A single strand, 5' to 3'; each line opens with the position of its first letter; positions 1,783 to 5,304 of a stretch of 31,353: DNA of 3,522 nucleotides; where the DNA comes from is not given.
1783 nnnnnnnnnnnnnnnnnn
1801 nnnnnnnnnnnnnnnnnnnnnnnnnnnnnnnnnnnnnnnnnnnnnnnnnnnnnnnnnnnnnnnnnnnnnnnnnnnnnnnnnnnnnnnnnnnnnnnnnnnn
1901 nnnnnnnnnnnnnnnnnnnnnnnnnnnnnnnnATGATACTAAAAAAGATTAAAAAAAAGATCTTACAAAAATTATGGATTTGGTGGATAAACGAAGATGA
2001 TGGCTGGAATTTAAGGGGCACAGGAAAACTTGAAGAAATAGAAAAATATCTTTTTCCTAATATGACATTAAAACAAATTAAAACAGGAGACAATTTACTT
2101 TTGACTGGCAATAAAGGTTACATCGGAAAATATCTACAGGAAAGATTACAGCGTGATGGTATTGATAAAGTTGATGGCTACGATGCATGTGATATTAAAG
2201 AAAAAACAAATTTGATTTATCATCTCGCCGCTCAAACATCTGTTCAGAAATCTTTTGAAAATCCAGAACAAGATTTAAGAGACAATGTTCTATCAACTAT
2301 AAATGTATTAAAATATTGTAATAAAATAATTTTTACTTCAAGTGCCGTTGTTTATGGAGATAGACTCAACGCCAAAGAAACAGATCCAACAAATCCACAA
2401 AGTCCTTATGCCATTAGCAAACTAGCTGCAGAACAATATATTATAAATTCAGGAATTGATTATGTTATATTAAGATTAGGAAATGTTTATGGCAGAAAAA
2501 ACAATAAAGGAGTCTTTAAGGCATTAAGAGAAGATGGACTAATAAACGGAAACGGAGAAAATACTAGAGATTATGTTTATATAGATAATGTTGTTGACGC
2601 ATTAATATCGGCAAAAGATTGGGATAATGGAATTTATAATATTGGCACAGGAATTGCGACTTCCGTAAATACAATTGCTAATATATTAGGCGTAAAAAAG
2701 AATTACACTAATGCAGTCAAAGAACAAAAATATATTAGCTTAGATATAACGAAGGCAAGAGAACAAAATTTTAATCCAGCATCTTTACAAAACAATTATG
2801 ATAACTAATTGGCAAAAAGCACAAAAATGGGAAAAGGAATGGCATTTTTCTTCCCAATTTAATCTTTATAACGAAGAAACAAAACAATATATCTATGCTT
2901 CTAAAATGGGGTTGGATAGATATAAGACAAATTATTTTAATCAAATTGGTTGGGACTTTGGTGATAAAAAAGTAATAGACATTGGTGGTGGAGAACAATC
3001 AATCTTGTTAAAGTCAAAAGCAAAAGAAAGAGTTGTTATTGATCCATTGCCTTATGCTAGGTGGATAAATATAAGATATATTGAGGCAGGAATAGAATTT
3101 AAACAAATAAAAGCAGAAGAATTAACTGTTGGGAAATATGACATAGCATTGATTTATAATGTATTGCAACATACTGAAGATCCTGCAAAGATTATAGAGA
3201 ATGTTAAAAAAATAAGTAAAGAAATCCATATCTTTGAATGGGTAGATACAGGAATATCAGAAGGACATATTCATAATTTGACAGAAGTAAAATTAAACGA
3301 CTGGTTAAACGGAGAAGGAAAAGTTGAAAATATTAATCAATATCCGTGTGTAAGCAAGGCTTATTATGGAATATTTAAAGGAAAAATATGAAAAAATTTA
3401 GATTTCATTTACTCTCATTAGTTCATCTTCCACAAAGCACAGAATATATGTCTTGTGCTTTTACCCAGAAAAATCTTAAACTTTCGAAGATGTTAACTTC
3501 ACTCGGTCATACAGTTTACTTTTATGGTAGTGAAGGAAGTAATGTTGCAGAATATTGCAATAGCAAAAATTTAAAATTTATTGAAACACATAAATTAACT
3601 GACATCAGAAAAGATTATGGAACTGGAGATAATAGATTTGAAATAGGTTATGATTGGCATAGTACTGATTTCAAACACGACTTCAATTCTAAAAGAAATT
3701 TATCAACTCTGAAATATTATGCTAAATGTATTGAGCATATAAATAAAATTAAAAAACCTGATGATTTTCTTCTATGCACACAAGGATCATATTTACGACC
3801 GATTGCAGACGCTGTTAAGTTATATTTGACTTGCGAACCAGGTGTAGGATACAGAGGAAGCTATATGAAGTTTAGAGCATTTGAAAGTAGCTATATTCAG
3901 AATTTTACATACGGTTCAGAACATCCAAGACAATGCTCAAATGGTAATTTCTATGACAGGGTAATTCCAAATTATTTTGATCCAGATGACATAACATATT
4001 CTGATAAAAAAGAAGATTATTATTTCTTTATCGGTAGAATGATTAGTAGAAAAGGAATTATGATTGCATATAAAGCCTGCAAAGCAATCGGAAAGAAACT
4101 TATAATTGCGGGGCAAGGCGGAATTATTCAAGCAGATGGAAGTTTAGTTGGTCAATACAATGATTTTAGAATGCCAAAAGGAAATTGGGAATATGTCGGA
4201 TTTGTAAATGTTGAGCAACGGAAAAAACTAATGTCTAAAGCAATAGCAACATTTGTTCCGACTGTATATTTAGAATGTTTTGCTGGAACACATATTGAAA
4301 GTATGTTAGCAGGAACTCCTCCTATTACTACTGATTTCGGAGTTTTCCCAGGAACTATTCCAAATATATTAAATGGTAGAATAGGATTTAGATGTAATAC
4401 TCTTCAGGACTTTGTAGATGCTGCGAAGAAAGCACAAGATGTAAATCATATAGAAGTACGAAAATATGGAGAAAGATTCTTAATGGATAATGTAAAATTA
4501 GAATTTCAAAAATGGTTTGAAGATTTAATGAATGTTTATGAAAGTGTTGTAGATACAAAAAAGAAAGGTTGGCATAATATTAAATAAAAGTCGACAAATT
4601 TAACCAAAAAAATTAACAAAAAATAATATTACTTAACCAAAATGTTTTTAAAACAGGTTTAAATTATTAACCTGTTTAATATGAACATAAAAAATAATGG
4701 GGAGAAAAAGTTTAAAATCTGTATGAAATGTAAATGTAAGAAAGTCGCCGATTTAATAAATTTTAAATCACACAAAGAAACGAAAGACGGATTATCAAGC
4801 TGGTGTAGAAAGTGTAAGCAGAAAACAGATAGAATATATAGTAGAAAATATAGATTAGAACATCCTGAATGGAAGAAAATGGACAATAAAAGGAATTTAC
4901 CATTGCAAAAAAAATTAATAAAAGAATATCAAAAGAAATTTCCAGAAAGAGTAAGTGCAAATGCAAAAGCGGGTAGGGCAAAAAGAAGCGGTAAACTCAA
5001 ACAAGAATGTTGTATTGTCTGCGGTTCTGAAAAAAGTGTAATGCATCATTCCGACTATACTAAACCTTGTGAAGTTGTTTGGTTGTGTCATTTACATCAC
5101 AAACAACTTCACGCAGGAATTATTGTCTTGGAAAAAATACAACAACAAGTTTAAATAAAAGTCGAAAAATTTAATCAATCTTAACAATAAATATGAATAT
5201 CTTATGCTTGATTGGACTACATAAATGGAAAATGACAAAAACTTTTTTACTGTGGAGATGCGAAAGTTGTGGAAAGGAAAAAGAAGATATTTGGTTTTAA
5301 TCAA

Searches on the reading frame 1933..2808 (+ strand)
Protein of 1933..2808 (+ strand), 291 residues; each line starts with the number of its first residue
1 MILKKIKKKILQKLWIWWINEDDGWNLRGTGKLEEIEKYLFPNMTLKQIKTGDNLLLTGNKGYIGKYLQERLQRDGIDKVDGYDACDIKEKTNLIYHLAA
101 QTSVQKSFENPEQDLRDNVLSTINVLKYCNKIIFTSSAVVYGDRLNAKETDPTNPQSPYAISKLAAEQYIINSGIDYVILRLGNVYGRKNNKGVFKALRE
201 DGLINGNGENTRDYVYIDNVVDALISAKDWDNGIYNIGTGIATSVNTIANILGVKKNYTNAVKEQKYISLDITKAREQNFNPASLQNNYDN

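Call 15: search_protein_families(library=phrogs, proteins=[window:1933-2808:+])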
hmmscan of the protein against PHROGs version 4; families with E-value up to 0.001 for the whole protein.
window:1933-2808:+ (291 aa): 2 families
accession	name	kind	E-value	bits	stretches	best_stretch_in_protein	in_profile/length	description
phrog_540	-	DNA, RNA and nucleotide metabolism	6.9e-47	161.2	1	46-254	286-543/715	nucleotide-sugar epimerase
phrog_25469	-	unknown function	4.5e-09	37.3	1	108-235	37-156/182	-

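Call 34: find_encoding_contigs(protein=window:1933-2808:+, flank=10000, max_places=10)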
Protein window:1933-2808:+ (291 aa): no gene with exactly this product is on record in the collection.

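Call 40: find_related_loci(query=window:1933-2808:+, collection=viral_contigs, flank=4000)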
Query window:1933-2808:+ (291 aa) in viral_contigs; peptide patterns used: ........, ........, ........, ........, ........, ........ (x = any residue, [..] = any of these).
7 stretches matched a pattern, but none encodes a relative of the query by tblastn (E <= 1e-3).

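Call 53: find_homologous_proteins(query=window:1933-2808:+, max_evalue=1e-30)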
Query window:1933-2808:+ (291 aa): 43 proteins with E <= 1e-30 among 7167 candidates.
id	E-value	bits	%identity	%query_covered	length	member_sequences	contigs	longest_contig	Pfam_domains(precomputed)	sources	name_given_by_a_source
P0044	2.4e-189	646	100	100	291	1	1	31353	PF04321.24,PF16363.12,PF01073.26,PF07993.19,PF13460.13,PF01370.28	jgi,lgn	-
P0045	4.7e-112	392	75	81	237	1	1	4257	PF04321.24,PF16363.12,PF01073.26,PF07993.19,PF13460.13,PF01370.28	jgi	-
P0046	7.0e-112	392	75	81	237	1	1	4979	PF04321.24,PF16363.12,PF01073.26,PF07993.19,PF13460.13,PF01370.28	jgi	-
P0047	7.6e-97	342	70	81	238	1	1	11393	PF04321.24,PF16363.12,PF01073.26,PF07993.19,PF13460.13,PF01370.28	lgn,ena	-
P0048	2.7e-80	288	61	79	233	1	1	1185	PF04321.24,PF16363.12,PF07993.19,PF01370.28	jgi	jgi:UDP-glucose 4-epimerase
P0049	3.9e-77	278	59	80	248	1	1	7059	PF04321.24,PF16363.12,PF07993.19,PF01370.28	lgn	-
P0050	5.7e-77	277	57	78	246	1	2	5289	PF04321.24,PF16363.12,PF07993.19,PF01370.28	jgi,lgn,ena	-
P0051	5.6e-74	267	56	78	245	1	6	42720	PF04321.24,PF16363.12,PF07993.19,PF01370.28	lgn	-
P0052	1.6e-72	263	54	79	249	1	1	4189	PF04321.24,PF16363.12,PF07993.19,PF01370.28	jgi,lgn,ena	-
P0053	6.3e-72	261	55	81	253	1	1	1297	PF04321.24,PF16363.12,PF02719.22,PF01073.26,PF07993.19,PF01370.28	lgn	-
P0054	2.4e-70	255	54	78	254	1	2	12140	PF04321.24,PF16363.12,PF02719.22,PF01073.26,PF07993.19,PF01370.28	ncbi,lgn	-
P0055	6.1e-70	254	55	76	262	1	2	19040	PF04321.24,PF16363.12,PF02719.22,PF01073.26,PF07993.19,PF13460.13,PF01370.28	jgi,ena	-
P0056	6.7e-69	251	52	81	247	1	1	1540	PF04321.24,PF16363.12,PF01073.26,PF07993.19,PF01370.28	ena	-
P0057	3.4e-68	248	54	78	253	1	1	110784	PF04321.24,PF16363.12,PF02719.22,PF01073.26,PF07993.19,PF13460.13,PF01370.28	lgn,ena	-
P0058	8.9e-68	247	55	76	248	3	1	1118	PF04321.24,PF16363.12,PF07993.19,PF13460.13,PF01370.28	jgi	-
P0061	1.2e-66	243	53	81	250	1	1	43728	PF04321.24,PF16363.12,PF01073.26,PF07993.19,PF13460.13,PF01370.28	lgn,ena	-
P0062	8.1e-66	240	51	78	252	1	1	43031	PF04321.24,PF16363.12,PF07993.19,PF01370.28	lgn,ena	-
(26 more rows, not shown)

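Call 54: find_encoding_contigs(protein=P0045, flank=10000, max_places=5)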
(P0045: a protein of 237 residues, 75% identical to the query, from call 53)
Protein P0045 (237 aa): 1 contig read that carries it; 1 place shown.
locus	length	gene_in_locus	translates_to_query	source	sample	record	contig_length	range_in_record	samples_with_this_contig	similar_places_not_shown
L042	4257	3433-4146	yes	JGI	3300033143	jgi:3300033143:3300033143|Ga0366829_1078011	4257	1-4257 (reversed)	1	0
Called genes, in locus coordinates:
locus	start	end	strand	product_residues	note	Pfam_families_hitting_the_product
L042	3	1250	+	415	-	?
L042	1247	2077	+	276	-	PF00106:adh_short (weak), PF01073:3Beta_HSD, PF01370:Epimerase, PF02254:TrkA_N (faint), PF02719:Polysacc_synt_2, PF04321:RmlD_sub_bind, PF16363:GDP_Man_Dehyd, PF13460:NAD_binding_10, +2 more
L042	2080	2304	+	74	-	-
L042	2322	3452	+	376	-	PF01041:DegT_DnrJ_EryC1, PF00155:Aminotran_1_2, PF00266:Aminotran_5, PF01212:Beta_elim_lyase (weak), PF01053:Cys_Met_Meta_PP (weak)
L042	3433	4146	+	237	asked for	PF04321:RmlD_sub_bind, PF01073:3Beta_HSD, PF01370:Epimerase, PF07993:NAD_binding_4, PF16363:GDP_Man_Dehyd, PF13460:NAD_binding_10 (weak)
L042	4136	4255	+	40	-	?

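Call 55: find_encoding_contigs(protein=P0046, flank=10000, max_places=5)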
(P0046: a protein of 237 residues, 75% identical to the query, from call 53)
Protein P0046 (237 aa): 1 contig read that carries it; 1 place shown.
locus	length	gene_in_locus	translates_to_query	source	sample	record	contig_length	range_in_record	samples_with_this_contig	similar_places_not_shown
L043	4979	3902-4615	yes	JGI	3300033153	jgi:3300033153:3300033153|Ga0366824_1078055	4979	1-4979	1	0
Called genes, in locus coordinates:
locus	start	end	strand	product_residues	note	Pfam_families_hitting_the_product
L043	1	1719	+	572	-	?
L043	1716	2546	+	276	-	PF00106:adh_short (weak), PF01073:3Beta_HSD, PF01370:Epimerase, PF02719:Polysacc_synt_2, PF04321:RmlD_sub_bind, PF05368:NmrA (faint), PF16363:GDP_Man_Dehyd, PF13460:NAD_binding_10, +1 more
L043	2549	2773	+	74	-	-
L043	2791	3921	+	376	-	PF01041:DegT_DnrJ_EryC1, PF00155:Aminotran_1_2, PF00266:Aminotran_5, PF01212:Beta_elim_lyase (weak), PF01053:Cys_Met_Meta_PP (weak)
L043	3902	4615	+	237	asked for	PF01370:Epimerase, PF04321:RmlD_sub_bind, PF01073:3Beta_HSD, PF16363:GDP_Man_Dehyd, PF07993:NAD_binding_4, PF13460:NAD_binding_10 (faint)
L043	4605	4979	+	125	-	?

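Call 56: find_encoding_contigs(protein=P0047, flank=10000, max_places=5)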
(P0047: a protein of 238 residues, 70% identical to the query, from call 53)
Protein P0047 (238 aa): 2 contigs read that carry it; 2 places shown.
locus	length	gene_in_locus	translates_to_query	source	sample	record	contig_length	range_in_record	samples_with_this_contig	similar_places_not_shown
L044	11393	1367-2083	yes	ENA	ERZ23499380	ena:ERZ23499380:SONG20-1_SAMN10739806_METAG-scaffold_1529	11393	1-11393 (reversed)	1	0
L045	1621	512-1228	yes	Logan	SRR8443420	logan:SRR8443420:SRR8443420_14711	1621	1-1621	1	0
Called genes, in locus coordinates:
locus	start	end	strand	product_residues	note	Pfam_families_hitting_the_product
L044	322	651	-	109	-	PF13730:HTH_36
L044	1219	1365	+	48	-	-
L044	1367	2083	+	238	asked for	PF01370:Epimerase, PF04321:RmlD_sub_bind, PF01073:3Beta_HSD, PF13460:NAD_binding_10, PF07993:NAD_binding_4, PF16363:GDP_Man_Dehyd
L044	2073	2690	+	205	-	PF08241:Methyltransf_11 (weak)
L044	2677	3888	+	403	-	PF00534:Glycos_transf_1, PF13692:Glyco_trans_1_4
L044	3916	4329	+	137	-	-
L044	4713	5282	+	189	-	-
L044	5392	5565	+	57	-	-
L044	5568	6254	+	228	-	-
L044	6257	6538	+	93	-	-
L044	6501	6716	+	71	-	-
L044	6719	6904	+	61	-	-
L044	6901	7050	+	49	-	-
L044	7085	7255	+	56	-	-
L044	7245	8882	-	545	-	-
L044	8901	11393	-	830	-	?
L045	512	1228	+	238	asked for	PF01370:Epimerase, PF04321:RmlD_sub_bind, PF01073:3Beta_HSD, PF13460:NAD_binding_10, PF07993:NAD_binding_4, PF16363:GDP_Man_Dehyd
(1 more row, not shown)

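Call 62: search_protein_families(library=pfam, max_evalue=0.01, proteins=[L044:322-651:-])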
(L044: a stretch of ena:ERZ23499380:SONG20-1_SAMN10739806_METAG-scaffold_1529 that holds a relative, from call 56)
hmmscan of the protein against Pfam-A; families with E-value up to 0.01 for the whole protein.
L044:322-651:- (109 aa): 3 families
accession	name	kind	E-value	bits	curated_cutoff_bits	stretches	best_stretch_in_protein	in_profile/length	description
PF13730.12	HTH_36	-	1.1e-09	38.4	25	1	21-55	2-36/55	Helix-turn-helix domain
PF21984.2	DnaD_N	-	0.0011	19.5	27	1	21-108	13-90/101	DnaD N-terminal domain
PF00538.25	Linker_histone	-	0.0037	17.9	22.4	1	46-84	22-61/74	linker histone H1 and H5 family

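Call 64: find_encoding_contigs(protein=P0051, flank=8000, max_places=8)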
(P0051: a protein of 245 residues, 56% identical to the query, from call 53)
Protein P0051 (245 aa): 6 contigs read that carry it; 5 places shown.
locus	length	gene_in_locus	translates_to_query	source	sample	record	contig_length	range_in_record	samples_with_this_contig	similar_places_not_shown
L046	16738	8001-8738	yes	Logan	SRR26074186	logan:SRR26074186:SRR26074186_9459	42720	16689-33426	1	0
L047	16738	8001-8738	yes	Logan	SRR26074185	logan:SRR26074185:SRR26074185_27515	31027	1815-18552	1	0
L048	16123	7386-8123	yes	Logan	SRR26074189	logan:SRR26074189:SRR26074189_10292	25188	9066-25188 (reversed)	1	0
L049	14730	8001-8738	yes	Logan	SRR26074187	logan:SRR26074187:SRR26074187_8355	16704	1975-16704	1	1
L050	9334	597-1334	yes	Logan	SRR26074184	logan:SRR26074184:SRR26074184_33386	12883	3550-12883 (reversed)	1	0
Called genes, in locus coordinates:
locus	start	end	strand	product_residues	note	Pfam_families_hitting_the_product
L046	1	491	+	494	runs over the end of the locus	PF00534:Glycos_transf_1, PF13692:Glyco_trans_1_4 (weak), PF13489:Methyltransf_23, PF07021:MetW (faint), PF08241:Methyltransf_11, PF13649:Methyltransf_25, PF13847:Methyltransf_31 (weak)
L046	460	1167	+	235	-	PF00535:Glycos_transf_2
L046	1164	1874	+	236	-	PF00535:Glycos_transf_2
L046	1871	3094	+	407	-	PF00535:Glycos_transf_2, PF13669:Glyoxalase_4 (weak)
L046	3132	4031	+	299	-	PF13524:Glyco_trans_1_2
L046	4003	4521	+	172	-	PF13578:Methyltransf_24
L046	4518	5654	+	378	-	PF01041:DegT_DnrJ_EryC1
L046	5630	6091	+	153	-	PF08241:Methyltransf_11 (weak)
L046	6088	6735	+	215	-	-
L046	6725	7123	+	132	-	PF13420:Acetyltransf_4 (weak), PF00583:Acetyltransf_1, PF13302:Acetyltransf_3 (weak), PF13673:Acetyltransf_10, PF13508:Acetyltransf_7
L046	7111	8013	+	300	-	PF00534:Glycos_transf_1 (weak), PF13692:Glyco_trans_1_4 (weak)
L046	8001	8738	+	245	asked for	PF01370:Epimerase, PF04321:RmlD_sub_bind, PF16363:GDP_Man_Dehyd, PF07993:NAD_binding_4 (weak)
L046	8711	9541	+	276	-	PF00535:Glycos_transf_2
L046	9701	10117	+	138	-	PF03692:CxxCxxCC (weak)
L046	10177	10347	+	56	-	-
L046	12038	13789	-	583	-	-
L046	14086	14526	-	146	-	-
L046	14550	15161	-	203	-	-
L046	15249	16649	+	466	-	-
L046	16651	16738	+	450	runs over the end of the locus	-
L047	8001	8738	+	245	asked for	PF01370:Epimerase, PF04321:RmlD_sub_bind, PF16363:GDP_Man_Dehyd, PF07993:NAD_binding_4 (weak)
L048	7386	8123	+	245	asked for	PF01370:Epimerase, PF04321:RmlD_sub_bind, PF16363:GDP_Man_Dehyd, PF07993:NAD_binding_4 (weak)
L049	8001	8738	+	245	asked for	PF01370:Epimerase, PF04321:RmlD_sub_bind, PF16363:GDP_Man_Dehyd, PF07993:NAD_binding_4 (weak)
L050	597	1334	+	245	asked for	PF01370:Epimerase, PF04321:RmlD_sub_bind, PF16363:GDP_Man_Dehyd, PF07993:NAD_binding_4 (weak)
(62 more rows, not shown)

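Call 65: find_encoding_contigs(protein=P0049, flank=8000, max_places=4)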
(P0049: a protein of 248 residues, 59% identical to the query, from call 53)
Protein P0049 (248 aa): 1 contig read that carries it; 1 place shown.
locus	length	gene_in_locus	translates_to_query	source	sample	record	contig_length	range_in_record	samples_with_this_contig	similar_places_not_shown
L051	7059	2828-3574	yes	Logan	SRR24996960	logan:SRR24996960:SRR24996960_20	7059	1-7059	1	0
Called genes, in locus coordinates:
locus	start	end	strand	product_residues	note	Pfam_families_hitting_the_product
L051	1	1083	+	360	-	?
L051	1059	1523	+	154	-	PF13489:Methyltransf_23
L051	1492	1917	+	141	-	PF00583:Acetyltransf_1, PF13508:Acetyltransf_7 (weak)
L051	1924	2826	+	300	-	PF00534:Glycos_transf_1, PF13692:Glyco_trans_1_4 (weak)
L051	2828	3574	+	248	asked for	PF04321:RmlD_sub_bind, PF01370:Epimerase, PF07993:NAD_binding_4 (weak), PF16363:GDP_Man_Dehyd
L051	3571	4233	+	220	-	-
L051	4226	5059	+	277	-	PF00535:Glycos_transf_2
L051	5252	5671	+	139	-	-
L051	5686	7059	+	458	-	?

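Call 85: find_encoding_contigs(protein=P0061, flank=6000, max_places=3)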
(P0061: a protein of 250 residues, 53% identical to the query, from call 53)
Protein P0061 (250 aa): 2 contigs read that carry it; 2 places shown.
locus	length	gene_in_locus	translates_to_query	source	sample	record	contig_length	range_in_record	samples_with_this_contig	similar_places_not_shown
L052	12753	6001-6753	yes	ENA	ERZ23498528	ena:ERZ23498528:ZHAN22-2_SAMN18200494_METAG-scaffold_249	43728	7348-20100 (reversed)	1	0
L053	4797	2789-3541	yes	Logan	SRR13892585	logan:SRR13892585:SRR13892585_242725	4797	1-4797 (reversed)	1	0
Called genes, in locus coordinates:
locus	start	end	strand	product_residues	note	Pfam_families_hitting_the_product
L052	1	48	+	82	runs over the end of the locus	-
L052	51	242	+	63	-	-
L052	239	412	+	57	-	-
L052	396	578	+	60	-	-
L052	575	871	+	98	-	-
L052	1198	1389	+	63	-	-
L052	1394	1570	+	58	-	-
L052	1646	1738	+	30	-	-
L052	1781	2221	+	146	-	-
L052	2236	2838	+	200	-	-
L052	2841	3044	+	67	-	-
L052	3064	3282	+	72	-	-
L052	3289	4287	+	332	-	-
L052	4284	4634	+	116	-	PF05866:RusA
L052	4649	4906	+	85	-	-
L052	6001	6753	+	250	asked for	PF01073:3Beta_HSD (weak), PF01370:Epimerase, PF04321:RmlD_sub_bind, PF13460:NAD_binding_10 (faint), PF16363:GDP_Man_Dehyd, PF07993:NAD_binding_4 (weak)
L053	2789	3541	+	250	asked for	PF01073:3Beta_HSD (weak), PF01370:Epimerase, PF04321:RmlD_sub_bind, PF13460:NAD_binding_10 (faint), PF16363:GDP_Man_Dehyd, PF07993:NAD_binding_4 (weak)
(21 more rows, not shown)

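Call 86: find_encoding_contigs(protein=P0062, flank=6000, max_places=3)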
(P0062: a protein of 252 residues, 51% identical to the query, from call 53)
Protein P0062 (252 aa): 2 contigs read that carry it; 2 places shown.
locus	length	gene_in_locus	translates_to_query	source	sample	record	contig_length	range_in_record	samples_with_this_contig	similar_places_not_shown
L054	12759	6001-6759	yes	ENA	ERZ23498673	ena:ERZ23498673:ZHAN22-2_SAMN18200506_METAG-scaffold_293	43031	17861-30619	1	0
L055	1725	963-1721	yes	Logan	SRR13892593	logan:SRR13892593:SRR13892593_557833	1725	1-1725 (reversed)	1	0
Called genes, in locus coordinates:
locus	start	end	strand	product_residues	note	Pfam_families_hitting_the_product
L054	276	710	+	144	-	-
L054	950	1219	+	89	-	-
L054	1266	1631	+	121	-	-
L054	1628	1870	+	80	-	-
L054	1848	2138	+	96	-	-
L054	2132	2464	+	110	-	-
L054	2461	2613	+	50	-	-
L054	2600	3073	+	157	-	-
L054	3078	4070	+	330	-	-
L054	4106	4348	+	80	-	PF24729:Acb2_Tad1_hairpin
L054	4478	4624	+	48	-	-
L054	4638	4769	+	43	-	-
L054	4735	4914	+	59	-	-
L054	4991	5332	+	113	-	PF05866:RusA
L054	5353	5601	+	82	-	-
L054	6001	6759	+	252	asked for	PF01370:Epimerase, PF04321:RmlD_sub_bind, PF16363:GDP_Man_Dehyd, PF07993:NAD_binding_4 (weak)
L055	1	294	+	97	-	?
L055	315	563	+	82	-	-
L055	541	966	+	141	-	-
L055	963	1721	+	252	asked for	PF01370:Epimerase, PF04321:RmlD_sub_bind, PF16363:GDP_Man_Dehyd, PF07993:NAD_binding_4 (weak)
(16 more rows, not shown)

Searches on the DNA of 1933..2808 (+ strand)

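Call 59: search_rna_families(sources=[L044, L045, L032], threshold=evalue, max_evalue=0.1)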
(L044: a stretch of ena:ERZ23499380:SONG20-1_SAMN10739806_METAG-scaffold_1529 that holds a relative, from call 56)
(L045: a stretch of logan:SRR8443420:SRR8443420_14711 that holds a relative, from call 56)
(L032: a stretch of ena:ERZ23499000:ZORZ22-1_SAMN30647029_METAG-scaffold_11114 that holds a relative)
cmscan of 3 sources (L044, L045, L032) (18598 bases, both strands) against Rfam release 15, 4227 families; matches with E-value up to 0.1: 2.
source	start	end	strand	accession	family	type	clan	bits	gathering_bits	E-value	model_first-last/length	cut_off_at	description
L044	883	954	-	RF00005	tRNA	Gene; tRNA;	CL00001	57.8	29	2e-10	1-71/71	no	tRNA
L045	28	99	-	RF00005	tRNA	Gene; tRNA;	CL00001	57.8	29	2e-10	1-71/71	no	tRNA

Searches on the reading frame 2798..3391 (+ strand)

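Call 15: search_protein_families(library=phrogs, proteins=[window:2798-3391:+])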
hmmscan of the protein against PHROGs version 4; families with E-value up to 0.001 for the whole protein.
window:2798-3391:+ (197 aa): 1 family
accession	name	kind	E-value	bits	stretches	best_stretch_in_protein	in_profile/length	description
phrog_3603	-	unknown function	6.9e-37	128.2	1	11-193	10-186/187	-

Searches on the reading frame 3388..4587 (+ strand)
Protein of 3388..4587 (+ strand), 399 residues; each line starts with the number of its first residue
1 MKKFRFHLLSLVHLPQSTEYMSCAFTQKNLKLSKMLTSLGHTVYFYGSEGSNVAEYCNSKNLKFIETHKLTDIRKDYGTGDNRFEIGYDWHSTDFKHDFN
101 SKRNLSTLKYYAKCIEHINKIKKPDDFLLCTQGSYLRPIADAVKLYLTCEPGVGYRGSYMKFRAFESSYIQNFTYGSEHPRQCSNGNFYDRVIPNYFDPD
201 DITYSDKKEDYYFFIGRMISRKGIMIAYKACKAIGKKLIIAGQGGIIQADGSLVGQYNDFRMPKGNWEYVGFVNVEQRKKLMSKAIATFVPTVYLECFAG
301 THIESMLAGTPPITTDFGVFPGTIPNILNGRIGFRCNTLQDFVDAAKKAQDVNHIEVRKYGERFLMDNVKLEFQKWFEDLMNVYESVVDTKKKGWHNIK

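Call 15: search_protein_families(library=phrogs, proteins=[window:3388-4587:+])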
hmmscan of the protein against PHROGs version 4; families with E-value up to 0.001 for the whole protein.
window:3388-4587:+ (399 aa): 2 families
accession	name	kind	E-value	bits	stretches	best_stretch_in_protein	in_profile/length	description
phrog_3408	-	moron, auxiliary metabolic gene and host takeover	1e-76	259.7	1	2-386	3-355/363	glycosyltransferase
phrog_2170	-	moron, auxiliary metabolic gene and host takeover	0.00038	20.6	0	30-327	23-296/374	glycosyltransferase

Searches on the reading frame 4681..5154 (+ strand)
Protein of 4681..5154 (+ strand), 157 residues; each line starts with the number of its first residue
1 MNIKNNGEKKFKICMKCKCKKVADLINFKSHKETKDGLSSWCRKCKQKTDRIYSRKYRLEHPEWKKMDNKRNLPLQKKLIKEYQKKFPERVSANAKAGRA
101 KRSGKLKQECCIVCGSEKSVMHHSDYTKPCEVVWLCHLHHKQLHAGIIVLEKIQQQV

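Call 15: search_protein_families(library=phrogs, proteins=[window:4681-5154:+])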
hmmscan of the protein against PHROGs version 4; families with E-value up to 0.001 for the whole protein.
window:4681-5154:+ (157 aa): 4 families
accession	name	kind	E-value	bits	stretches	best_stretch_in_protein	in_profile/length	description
phrog_2340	-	DNA, RNA and nucleotide metabolism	2.5e-19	71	1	9-145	6-161/171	endonuclease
phrog_11793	-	unknown function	5.4e-10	39.9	1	93-145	4-58/65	-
phrog_5558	-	moron, auxiliary metabolic gene and host takeover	2.2e-07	32.2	1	9-62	63-114/130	Lar-like restriction alleviation protein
phrog_6611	-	unknown function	1.6e-05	26.1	1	5-50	135-178/180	-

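Call 62: search_protein_families(library=pfam, max_evalue=0.01, proteins=[window:4681-5154:+])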
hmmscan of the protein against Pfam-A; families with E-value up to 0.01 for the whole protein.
window:4681-5154:+ (157 aa): 0 families
